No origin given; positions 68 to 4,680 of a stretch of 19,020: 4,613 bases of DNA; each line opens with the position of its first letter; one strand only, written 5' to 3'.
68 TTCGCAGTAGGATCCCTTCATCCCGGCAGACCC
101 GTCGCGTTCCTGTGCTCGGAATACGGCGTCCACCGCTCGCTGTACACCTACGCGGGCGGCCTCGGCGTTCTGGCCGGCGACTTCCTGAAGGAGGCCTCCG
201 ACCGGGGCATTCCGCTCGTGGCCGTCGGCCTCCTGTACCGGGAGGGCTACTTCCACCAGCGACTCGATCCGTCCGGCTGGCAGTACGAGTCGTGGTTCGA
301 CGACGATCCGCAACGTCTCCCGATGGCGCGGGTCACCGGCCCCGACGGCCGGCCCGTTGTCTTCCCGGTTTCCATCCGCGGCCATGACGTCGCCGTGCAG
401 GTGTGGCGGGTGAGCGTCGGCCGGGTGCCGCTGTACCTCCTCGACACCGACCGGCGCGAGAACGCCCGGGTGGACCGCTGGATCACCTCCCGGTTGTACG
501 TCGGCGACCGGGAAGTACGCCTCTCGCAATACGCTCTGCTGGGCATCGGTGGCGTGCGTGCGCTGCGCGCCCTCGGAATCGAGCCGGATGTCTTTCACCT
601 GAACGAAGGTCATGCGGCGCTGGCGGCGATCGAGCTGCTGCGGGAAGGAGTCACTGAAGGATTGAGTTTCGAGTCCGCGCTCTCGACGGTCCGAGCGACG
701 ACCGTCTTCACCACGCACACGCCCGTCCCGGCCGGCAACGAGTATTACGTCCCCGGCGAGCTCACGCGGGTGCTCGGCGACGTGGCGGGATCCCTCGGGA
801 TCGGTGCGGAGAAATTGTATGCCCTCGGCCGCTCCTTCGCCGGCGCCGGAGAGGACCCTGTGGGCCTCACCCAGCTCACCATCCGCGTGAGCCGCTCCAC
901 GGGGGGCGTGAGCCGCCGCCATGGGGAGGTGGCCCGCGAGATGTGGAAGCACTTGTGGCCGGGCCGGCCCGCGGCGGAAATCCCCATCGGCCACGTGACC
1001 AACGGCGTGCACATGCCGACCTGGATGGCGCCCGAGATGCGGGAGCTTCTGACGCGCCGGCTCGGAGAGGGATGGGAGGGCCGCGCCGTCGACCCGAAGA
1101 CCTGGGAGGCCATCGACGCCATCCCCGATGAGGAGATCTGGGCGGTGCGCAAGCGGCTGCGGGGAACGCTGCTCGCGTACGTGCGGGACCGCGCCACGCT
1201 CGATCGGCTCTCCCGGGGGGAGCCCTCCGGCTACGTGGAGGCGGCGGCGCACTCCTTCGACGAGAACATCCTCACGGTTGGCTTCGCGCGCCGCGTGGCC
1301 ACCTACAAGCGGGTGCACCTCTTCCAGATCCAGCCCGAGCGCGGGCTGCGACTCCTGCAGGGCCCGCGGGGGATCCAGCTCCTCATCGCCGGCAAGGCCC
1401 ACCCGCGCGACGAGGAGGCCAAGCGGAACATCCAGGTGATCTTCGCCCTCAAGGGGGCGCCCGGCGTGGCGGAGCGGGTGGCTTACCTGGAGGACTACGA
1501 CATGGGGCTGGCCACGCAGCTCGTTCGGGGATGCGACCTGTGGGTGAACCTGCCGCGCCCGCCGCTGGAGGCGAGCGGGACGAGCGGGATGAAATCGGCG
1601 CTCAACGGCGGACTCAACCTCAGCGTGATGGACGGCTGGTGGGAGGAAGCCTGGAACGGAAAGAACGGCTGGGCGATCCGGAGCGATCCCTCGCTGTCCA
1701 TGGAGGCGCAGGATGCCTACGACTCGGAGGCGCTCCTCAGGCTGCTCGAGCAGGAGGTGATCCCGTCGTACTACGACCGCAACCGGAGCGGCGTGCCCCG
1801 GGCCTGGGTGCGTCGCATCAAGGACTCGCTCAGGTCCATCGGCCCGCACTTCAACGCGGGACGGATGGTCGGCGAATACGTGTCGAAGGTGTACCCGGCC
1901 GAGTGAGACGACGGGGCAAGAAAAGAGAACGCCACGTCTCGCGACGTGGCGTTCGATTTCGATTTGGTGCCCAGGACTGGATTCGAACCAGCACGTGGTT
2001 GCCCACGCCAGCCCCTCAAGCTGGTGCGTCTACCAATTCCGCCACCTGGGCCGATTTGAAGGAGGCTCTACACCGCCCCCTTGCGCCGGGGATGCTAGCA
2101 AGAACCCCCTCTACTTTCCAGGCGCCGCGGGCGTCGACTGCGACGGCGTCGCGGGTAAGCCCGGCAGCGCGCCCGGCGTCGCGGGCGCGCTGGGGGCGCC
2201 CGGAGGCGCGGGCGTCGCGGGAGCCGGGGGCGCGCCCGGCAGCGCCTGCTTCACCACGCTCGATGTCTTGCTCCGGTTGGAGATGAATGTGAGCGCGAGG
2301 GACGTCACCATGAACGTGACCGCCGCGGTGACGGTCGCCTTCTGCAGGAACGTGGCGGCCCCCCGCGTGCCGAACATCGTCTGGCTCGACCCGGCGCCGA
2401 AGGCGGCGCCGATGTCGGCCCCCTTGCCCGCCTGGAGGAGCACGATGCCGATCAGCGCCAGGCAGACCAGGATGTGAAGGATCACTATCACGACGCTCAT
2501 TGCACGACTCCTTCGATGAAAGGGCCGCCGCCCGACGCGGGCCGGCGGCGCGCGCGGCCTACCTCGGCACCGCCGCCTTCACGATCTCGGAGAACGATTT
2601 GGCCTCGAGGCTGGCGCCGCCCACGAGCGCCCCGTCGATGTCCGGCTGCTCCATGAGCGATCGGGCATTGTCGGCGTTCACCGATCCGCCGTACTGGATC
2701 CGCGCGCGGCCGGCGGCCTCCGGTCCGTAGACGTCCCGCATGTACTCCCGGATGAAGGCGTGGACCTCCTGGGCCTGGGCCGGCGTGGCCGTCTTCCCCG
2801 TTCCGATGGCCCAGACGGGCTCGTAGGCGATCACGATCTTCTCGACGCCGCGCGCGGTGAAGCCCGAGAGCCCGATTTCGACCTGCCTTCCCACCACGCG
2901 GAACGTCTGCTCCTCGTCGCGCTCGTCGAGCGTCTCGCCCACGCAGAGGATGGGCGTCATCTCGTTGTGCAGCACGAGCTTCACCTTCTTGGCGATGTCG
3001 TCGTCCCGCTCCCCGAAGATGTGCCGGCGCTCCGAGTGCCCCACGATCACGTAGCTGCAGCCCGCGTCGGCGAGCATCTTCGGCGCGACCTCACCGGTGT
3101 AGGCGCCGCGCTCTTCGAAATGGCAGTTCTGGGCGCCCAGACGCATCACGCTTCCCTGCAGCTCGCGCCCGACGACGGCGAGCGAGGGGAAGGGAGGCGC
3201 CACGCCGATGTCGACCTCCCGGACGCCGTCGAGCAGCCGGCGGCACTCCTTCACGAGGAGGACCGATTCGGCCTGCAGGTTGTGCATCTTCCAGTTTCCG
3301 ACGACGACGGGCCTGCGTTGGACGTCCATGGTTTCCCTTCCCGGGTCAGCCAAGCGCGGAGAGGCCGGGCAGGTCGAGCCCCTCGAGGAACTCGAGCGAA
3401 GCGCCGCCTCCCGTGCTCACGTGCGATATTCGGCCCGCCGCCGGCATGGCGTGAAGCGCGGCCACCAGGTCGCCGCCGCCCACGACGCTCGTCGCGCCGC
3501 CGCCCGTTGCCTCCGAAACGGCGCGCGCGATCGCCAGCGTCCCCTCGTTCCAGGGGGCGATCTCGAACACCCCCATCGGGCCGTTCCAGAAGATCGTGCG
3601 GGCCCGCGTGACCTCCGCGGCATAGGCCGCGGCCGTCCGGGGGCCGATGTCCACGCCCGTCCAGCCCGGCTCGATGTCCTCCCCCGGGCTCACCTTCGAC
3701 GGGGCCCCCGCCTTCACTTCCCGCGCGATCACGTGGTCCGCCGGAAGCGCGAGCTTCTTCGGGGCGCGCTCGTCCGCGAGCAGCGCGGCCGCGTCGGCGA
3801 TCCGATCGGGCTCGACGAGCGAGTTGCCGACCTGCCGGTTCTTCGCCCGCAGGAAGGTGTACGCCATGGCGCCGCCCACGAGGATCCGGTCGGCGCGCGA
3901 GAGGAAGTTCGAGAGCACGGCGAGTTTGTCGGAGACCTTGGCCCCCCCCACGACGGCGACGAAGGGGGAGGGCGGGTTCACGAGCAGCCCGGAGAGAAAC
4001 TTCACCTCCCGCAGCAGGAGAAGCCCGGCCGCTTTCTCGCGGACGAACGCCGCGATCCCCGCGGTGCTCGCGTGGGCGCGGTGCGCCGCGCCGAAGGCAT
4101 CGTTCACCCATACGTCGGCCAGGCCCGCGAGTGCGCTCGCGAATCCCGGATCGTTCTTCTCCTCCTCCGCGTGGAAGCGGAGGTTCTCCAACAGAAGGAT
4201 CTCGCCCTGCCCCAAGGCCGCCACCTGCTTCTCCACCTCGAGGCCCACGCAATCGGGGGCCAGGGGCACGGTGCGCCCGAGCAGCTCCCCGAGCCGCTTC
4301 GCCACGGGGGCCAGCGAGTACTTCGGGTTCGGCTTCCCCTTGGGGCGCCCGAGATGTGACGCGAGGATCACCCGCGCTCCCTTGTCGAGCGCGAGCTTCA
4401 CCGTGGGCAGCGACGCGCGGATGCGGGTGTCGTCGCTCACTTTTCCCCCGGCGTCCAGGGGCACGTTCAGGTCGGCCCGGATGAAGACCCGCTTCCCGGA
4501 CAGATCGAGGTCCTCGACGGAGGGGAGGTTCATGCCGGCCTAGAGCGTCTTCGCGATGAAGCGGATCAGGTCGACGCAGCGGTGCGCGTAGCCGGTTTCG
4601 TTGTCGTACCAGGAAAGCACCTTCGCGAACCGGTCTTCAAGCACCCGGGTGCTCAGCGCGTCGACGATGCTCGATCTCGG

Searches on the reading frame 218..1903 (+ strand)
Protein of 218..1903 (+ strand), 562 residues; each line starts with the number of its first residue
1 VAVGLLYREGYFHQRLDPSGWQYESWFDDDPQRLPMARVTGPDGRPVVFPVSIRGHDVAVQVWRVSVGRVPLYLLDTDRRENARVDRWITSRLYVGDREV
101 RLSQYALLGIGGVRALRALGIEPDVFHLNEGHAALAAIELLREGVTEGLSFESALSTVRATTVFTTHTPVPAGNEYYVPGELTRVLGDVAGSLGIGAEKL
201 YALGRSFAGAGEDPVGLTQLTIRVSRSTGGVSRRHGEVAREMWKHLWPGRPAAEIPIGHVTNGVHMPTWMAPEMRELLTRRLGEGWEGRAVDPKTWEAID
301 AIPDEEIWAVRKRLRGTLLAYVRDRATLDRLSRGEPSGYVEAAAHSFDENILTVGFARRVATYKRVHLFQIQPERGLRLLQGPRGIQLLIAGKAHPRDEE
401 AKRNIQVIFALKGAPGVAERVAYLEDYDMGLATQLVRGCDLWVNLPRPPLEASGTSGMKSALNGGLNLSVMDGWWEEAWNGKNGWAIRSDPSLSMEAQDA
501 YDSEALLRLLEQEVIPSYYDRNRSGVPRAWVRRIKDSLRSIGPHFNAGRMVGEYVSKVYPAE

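Call 9: search_protein_families(library=pfam, proteins=[window:218-1903:+], max_evalue=0.001)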
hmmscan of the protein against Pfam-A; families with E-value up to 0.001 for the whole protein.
window:218-1903:+ (562 aa): 1 family
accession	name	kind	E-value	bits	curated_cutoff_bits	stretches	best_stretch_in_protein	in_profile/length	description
PF00343.26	Phosphorylase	-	2.3e-20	72.9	27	1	212-473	321-579/713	Carbohydrate phosphorylase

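Call 56: search_protein_families(library=ncbifam, proteins=[window:218-1903:+], max_evalue=0.001)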
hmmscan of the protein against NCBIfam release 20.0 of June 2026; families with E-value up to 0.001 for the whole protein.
window:218-1903:+ (562 aa): 7 families
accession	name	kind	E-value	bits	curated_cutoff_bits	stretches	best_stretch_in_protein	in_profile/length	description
TIGR02094.1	more_P_ylases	subfamily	5.2e-203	676.1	191.7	1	2-559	41-598/600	alpha-glucan family phosphorylase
NF041129.1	maldex_phorlase_Thcocales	equivalog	4.3e-153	511.4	1500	1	1-559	138-684/816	maltodextrin phosphorylase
TIGR02093.1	P_ylase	subfamily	3.1e-17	62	552.9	1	388-473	579-670/804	glycogen/starch/alpha-glucan family phosphorylase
NF011561.0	PRK14985.1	equivalog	3.8e-08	32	1273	1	417-473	605-663/800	maltodextrin phosphorylase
NF011562.0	PRK14986.1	equivalog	2.4e-05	22.6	1546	1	416-474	617-677/815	glycogen phosphorylase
TIGR02095.1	glgA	subfamily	0.00047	18.9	328.45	0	51-140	63-147/477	glycogen/starch synthase, ADP-glucose type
NF001903.0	PRK00654.2-2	equivalog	0.00098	17.9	616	0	54-152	66-159/482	glycogen synthase GlgA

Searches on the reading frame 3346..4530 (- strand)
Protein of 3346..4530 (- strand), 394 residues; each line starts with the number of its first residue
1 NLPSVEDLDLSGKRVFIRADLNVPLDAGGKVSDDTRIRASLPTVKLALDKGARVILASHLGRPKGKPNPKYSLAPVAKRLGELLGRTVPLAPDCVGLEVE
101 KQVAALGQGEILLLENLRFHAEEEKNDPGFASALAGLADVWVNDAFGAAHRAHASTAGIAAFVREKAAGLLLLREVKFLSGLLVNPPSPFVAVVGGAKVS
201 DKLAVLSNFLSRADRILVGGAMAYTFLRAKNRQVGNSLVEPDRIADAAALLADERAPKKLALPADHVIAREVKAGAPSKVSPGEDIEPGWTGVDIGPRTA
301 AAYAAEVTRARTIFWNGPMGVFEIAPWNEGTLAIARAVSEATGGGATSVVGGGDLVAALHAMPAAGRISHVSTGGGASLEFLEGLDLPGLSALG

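Call 9: search_protein_families(library=pfam, proteins=[window:3346-4530:-], max_evalue=0.001)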
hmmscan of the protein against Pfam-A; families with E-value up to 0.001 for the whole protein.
window:3346-4530:- (394 aa): 1 family
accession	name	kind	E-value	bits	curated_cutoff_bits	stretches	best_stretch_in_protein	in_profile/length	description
PF00162.24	PGK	-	1.2e-147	492.4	27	1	5-384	1-378/379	Phosphoglycerate kinase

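Call 57: find_homologous_proteins(query=window:3346-4530:-, max_evalue=1e-50)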
Query window:3346-4530:- (394 aa): 8000 proteins with E <= 1e-50 among 8000 candidates; the best 120 are listed.
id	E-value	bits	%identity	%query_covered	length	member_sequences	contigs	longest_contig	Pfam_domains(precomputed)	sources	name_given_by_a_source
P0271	4.0e-249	844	100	100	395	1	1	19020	PF00162.25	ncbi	-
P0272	8.2e-211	718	86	99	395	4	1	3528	PF00162.25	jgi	-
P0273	4.4e-202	689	83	100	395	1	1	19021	PF00162.25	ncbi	-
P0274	4.2e-185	633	76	97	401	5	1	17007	PF00162.25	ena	-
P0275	5.2e-178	610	73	100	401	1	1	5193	PF00162.25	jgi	jgi:phosphoglycerate kinase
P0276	6.7e-170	583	71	100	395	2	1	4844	PF00162.25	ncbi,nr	ncbi:MAG: phosphoglycerate kinase [Deltaproteobacteria bacterium]|nr:phosphoglycerate kinase [Deltap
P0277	5.1e-168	577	69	100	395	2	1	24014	PF00162.25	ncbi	-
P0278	5.4e-164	564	68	100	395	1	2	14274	PF00162.25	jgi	jgi:phosphoglycerate kinase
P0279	8.5e-164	563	70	100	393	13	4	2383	PF00162.25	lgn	-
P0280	9.0e-160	550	84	80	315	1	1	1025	PF00162.25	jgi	-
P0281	9.0e-160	550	70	100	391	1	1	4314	PF00162.25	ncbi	ncbi:MAG: phosphoglycerate kinase [Myxococcota bacterium]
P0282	6.2e-156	538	-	-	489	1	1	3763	PF00162.25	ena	-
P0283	4.1e-146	505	61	99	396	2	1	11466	PF00162.25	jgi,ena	-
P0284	7.7e-145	501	62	99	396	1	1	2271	PF00162.25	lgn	-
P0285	7.9e-145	501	62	99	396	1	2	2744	PF00162.25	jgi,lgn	jgi:phosphoglycerate kinase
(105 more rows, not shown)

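Call 58: find_encoding_contigs(protein=P0273, flank=10000, max_places=2)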
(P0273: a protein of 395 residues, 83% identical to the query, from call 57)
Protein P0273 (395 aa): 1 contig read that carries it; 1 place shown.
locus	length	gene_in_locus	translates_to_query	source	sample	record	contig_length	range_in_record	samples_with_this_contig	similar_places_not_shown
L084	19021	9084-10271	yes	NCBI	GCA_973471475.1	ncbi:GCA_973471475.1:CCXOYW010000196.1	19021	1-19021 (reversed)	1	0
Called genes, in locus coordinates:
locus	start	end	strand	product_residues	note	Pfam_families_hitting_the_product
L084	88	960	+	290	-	PF01145:Band_7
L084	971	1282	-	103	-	PF03992:ABM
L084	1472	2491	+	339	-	PF01965:DJ-1_PfpI, PF00165:HTH_AraC (faint), PF12833:HTH_18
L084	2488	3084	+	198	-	PF01965:DJ-1_PfpI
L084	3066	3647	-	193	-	PF02627:CMD (faint)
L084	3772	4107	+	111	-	PF25213:HVO_A0261_N (weak), PF01638:HxlR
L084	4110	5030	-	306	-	PF13391:HNH_2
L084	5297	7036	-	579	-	PF22778:VCPO_2nd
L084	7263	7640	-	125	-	PF01648:ACPS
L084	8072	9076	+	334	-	PF00044:Gp_dh_N, PF02800:Gp_dh_C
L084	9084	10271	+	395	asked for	PF00162:PGK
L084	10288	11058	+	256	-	PF00121:TIM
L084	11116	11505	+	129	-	PF03840:SecG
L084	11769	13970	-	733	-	PF11897:DUF3417, PF00343:Phosphorylase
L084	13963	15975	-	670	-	PF00005:ABC_tran, PF02463:SMC_N (faint), PF13555:AAA_29 (faint), PF13304:AAA_21 (faint), PF13401:AAA_22 (faint), PF12848:ABC_tran_Xtn, PF00005:ABC_tran, PF16326:ABC_tran_CTD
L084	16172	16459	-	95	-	-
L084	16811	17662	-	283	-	PF02401:LYTB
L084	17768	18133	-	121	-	-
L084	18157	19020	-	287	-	?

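Call 59: find_encoding_contigs(protein=P0274, flank=10000, max_places=2)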
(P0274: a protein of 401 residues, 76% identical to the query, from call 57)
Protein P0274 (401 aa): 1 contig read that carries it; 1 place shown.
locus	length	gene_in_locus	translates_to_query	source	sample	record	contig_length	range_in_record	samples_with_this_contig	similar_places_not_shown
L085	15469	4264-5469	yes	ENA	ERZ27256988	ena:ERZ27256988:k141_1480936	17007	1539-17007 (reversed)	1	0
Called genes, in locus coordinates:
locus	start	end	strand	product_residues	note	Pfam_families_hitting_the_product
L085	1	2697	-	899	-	?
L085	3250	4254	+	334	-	PF00044:Gp_dh_N, PF02800:Gp_dh_C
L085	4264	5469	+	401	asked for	PF00162:PGK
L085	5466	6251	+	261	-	PF00121:TIM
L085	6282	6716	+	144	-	PF03840:SecG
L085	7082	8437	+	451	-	PF02646:RmuC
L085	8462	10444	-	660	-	PF00005:ABC_tran, PF02463:SMC_N (faint), PF13555:AAA_29 (faint), PF13304:AAA_21 (faint), PF12848:ABC_tran_Xtn, PF00005:ABC_tran, PF16326:ABC_tran_CTD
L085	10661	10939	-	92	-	-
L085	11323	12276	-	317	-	PF02401:LYTB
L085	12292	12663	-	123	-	-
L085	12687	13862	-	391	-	PF08240:ADH_N, PF16912:Glu_dehyd_C, PF00107:ADH_zinc_N, PF13602:ADH_zinc_N_2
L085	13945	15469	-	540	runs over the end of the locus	PF13424:TPR_12 (faint), PF00515:TPR_1 (faint), PF07719:TPR_2 (faint), PF13431:TPR_17 (faint), PF13432:TPR_16, PF13414:TPR_11 (faint), PF14559:TPR_19 (weak), PF13428:TPR_14 (weak), +2 more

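Call 74: search_protein_families(library=padloc, proteins=[L084:4110-5027:-], max_evalue=0.01)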
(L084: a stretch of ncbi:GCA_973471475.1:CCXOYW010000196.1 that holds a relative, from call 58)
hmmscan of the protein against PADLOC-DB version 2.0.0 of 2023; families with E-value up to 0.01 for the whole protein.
L084:4110-5027:- (305 aa): 2 families
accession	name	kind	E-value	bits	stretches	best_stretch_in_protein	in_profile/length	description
PDLC04132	HNH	-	5.2e-22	76.3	1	136-297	108-267/286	-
PDLC03546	HNH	-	7.4e-11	39.6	1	145-284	123-261/282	Type II restriction enzyme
